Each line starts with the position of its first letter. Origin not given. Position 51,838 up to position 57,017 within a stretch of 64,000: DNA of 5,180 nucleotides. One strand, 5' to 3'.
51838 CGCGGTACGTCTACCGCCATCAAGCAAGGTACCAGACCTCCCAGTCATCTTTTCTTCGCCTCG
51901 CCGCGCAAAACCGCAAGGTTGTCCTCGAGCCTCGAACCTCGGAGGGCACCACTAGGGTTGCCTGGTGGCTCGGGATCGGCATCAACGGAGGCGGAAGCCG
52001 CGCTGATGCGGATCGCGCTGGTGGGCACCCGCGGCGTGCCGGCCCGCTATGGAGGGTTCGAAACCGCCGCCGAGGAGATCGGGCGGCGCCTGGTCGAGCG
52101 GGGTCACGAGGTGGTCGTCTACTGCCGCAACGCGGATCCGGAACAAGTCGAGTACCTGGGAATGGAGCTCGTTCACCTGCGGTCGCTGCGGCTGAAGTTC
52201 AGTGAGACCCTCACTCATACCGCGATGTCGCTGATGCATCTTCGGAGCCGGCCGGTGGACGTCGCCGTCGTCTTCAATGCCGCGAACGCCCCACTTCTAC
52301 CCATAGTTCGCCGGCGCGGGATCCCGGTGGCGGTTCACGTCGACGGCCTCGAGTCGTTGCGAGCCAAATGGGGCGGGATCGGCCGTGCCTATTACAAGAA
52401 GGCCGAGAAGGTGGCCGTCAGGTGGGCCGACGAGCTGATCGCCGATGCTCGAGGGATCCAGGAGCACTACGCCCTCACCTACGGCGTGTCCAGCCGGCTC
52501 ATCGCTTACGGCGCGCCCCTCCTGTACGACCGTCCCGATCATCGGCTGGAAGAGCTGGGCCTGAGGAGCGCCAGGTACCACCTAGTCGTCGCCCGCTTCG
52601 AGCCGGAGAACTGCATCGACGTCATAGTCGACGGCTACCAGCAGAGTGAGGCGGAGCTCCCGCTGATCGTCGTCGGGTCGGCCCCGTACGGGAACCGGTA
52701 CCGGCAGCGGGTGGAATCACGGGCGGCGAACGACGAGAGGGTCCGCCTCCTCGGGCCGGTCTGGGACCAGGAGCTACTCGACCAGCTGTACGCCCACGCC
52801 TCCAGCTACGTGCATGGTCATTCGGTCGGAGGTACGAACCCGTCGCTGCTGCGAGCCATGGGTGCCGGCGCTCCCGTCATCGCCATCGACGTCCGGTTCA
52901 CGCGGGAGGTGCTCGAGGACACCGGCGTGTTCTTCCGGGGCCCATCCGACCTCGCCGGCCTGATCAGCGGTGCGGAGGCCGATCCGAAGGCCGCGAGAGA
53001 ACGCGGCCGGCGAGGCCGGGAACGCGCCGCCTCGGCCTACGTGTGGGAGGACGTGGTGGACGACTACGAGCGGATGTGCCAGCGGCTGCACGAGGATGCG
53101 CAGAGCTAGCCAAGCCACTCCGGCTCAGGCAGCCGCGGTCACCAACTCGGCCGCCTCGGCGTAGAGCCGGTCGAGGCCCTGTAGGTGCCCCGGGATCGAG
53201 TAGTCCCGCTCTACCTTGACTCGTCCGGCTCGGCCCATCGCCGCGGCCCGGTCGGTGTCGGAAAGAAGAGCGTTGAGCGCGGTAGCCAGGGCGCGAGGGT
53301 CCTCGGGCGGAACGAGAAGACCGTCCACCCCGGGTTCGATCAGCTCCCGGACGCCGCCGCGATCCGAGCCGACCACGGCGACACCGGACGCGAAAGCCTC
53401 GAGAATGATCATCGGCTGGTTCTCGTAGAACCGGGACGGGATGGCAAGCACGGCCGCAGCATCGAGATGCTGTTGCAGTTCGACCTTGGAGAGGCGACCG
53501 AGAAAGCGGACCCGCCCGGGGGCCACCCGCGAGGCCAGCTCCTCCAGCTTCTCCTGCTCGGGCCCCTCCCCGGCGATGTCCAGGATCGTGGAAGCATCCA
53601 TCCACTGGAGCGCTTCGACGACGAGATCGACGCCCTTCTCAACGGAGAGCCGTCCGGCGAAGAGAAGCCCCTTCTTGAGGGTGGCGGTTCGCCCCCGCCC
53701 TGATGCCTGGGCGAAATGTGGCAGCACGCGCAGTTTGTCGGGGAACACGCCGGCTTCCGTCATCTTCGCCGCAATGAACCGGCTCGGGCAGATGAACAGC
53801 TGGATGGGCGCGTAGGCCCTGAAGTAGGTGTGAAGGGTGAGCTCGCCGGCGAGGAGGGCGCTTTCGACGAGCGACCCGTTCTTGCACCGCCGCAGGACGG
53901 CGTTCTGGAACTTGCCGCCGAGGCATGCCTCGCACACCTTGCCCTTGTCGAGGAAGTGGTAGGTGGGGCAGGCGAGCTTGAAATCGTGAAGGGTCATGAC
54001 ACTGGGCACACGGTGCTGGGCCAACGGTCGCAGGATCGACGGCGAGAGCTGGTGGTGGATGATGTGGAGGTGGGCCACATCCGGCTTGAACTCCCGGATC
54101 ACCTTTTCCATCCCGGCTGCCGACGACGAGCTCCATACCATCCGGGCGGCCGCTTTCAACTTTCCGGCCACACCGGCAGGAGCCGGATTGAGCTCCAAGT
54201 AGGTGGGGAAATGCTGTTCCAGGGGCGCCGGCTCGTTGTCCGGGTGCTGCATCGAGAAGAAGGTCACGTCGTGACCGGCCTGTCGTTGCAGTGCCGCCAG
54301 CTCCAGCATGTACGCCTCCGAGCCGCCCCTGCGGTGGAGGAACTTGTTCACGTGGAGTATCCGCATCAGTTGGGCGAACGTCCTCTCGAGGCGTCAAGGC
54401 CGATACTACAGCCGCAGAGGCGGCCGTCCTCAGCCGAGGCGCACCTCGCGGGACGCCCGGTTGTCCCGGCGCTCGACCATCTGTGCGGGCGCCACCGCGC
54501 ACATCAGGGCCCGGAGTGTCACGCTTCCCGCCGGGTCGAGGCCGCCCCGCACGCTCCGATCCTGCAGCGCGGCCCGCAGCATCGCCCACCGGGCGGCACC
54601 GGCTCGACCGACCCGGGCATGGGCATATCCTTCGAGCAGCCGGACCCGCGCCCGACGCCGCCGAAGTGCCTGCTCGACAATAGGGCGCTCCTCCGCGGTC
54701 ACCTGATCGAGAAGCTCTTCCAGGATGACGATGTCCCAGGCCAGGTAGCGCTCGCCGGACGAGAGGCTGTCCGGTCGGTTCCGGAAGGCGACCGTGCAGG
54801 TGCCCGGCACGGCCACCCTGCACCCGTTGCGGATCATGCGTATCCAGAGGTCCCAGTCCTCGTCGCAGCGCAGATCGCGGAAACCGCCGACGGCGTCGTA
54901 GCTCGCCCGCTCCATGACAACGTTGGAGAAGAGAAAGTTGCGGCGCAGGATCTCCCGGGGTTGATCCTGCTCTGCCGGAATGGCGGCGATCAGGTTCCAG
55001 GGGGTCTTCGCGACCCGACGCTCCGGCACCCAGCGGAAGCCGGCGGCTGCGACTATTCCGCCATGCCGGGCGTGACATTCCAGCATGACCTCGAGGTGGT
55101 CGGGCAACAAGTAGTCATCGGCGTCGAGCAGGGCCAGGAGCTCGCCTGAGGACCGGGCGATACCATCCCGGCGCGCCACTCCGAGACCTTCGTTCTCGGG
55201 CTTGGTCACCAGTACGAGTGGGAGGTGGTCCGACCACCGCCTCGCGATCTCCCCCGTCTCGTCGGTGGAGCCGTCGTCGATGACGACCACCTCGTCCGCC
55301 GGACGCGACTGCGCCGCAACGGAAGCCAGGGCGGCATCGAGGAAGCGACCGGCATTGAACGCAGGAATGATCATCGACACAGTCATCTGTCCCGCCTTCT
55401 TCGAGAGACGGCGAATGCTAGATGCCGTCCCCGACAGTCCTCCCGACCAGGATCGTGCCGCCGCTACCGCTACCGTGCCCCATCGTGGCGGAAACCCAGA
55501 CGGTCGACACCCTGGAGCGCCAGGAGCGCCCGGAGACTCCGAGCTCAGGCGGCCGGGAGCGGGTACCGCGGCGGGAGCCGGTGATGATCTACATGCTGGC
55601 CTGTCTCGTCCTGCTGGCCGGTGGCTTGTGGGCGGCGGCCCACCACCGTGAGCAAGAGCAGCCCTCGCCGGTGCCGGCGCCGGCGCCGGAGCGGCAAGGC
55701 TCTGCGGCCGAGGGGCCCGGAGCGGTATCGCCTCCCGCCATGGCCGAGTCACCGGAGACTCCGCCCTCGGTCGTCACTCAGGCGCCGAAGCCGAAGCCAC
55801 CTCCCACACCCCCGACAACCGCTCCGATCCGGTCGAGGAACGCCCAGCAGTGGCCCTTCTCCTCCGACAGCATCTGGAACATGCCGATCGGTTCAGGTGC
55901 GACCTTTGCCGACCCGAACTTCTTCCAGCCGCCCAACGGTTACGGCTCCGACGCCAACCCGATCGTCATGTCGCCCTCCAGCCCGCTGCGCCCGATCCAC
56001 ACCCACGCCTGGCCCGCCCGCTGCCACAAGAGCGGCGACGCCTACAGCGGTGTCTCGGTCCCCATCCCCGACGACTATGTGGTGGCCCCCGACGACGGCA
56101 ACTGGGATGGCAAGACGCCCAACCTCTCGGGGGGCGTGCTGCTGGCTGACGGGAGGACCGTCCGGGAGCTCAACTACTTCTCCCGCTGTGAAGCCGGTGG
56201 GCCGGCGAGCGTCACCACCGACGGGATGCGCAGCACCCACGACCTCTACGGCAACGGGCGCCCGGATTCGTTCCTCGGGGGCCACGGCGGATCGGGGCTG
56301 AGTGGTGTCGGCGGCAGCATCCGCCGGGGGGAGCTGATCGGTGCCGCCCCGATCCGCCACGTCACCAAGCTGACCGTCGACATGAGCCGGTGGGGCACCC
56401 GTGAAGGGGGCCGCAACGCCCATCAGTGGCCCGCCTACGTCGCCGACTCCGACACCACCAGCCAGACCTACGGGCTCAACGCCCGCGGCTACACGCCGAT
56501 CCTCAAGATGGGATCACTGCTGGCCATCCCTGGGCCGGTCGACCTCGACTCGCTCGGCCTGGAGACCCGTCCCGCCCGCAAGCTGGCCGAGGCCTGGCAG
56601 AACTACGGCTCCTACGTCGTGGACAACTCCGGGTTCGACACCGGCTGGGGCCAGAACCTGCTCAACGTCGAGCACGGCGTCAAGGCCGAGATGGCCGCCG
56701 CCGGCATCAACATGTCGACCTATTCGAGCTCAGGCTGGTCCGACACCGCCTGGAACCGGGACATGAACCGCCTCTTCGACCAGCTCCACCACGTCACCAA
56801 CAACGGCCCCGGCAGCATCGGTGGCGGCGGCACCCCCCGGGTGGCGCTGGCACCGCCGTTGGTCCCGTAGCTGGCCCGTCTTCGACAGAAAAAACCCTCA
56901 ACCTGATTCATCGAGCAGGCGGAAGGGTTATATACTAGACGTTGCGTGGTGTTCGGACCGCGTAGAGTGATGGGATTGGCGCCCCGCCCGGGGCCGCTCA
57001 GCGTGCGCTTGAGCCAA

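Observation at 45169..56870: Triplicated uncharacterised ~370-aa extracytoplasmic domain with three different anchoring or accessory modules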

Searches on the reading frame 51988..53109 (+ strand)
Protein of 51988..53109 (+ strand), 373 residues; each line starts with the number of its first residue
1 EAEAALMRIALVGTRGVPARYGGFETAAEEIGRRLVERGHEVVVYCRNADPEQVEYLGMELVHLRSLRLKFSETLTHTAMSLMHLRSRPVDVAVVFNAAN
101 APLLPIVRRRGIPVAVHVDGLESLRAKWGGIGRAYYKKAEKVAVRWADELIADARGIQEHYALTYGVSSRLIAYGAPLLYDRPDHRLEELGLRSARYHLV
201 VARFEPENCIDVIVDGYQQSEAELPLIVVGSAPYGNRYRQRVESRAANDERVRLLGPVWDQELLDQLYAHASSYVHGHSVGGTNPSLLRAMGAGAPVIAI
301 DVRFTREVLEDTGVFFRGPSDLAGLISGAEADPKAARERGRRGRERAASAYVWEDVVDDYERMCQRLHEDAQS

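Call 15: search_protein_families(library=pfam, proteins=[window:51988-53109:+], max_evalue=0.001)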
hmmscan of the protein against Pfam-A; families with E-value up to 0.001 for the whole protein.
window:51988-53109:+ (373 aa): 6 families
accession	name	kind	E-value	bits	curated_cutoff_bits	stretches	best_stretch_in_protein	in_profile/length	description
PF09314.17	DUF1972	-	5.1e-17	62.5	25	1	9-176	4-185/186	Domain of unknown function (DUF1972)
PF13579.12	Glyco_trans_4_4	-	1.1e-13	52.3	29.7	1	22-169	1-149/158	Glycosyl transferase 4-like domain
PF13439.12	Glyco_transf_4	-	2.9e-13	50.6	28.5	1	21-170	1-157/170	Glycosyltransferase Family 4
PF13692.12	Glyco_trans_1_4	-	7.9e-12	46.1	27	1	199-322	5-132/142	Glycosyl transferases group 1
PF00534.26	Glycos_transf_1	-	2.7e-11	43.8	26.4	1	197-346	17-172/172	Glycosyl transferases group 1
PF13524.12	Glyco_trans_1_2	-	3.2e-08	34.1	25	1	247-360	12-142/144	Glycosyl transferase-like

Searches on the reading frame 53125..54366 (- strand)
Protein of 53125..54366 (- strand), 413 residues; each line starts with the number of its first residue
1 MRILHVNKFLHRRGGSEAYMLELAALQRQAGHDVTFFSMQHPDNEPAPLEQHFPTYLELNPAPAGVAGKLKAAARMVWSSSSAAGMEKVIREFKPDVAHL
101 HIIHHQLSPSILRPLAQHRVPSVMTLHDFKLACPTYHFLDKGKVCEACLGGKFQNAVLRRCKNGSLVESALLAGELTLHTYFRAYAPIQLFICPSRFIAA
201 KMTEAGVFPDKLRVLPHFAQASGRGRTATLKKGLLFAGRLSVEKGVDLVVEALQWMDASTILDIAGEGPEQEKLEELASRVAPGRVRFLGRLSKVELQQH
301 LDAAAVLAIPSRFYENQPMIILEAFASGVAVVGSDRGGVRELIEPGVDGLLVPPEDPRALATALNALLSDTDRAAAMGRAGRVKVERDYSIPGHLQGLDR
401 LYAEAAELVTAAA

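Call 15: search_protein_families(library=pfam, proteins=[window:53125-54366:-], max_evalue=0.001)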
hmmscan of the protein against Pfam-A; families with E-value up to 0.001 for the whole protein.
window:53125-54366:- (413 aa): 5 families
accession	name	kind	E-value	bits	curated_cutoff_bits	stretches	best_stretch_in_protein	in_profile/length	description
PF13692.12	Glyco_trans_1_4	-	6.5e-34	117.7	27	1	232-370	2-142/142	Glycosyl transferases group 1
PF00534.26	Glycos_transf_1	-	4.3e-33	114.7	26.4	1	231-382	15-170/172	Glycosyl transferases group 1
PF13439.12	Glyco_transf_4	-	4.4e-16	59.8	28.5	1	14-217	2-164/170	Glycosyltransferase Family 4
PF13579.12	Glyco_trans_4_4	-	2.2e-14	54.5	29.7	1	14-216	1-156/158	Glycosyl transferase 4-like domain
PF13524.12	Glyco_trans_1_2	-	9.7e-08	32.5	25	1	286-390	29-134/144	Glycosyl transferase-like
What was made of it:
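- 53125..54366 (-): GT4 glycosyltransferase. Call 15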

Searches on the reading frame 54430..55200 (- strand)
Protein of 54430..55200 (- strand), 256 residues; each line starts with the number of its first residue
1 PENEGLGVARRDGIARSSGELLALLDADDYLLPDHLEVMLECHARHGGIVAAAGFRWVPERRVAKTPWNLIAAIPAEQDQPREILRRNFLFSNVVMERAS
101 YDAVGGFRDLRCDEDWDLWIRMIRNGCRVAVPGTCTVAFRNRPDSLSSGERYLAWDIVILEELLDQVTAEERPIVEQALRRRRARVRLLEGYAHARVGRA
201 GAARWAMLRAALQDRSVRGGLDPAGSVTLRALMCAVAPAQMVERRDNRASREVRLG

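Call 15: search_protein_families(library=pfam, proteins=[window:54430-55200:-], max_evalue=0.001)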
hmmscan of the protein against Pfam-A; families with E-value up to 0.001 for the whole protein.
window:54430-55200:- (256 aa): 3 families
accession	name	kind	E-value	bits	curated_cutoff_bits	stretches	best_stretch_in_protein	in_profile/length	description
PF00535.33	Glycos_transf_2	-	4.6e-10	40.1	23.3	1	1-63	61-123/168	Glycosyl transferase family 2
PF10111.15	Glyco_tranf_2_2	-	3.1e-06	27.3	27.3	0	5-41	68-104/276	Glycosyltransferase like family 2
PF13641.12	Glyco_tranf_2_3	-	9.7e-06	26.2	27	1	5-131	70-203/230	Glycosyltransferase like family 2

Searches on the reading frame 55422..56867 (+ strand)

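Call 4: search_protein_families(library=pfam, proteins=[window:55422-56867:+], max_evalue=1)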
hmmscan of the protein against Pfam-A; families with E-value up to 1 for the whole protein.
window:55422-56867:+ (482 aa): 0 families

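Call 5: search_protein_families(library=ncbifam, proteins=[window:55422-56867:+], max_evalue=1)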
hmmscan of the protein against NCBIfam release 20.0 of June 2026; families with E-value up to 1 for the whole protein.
window:55422-56867:+ (482 aa): 2 families
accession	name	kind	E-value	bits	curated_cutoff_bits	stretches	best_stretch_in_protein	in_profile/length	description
NF033761.1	gliding_GltJ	equivalog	0.0061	15.7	450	1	17-142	335-461/671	adventurous gliding motility protein GltJ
NF040486.1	SrfA_fam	subfamily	0.075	12.4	150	1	22-133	196-305/438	SrfA family protein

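Call 8: search_protein_families(library=phrogs, proteins=[window:55422-56867:+], max_evalue=1)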
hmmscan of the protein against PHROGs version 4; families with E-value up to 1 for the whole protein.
window:55422-56867:+ (482 aa): 2 families
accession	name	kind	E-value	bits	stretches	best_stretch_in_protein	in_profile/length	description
phrog_17388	-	tail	2e-13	51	2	293-479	329-479/702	minor tail protein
phrog_197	-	moron, auxiliary metabolic gene and host takeover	0.023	15.1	1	48-136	225-305/486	Zot-like toxin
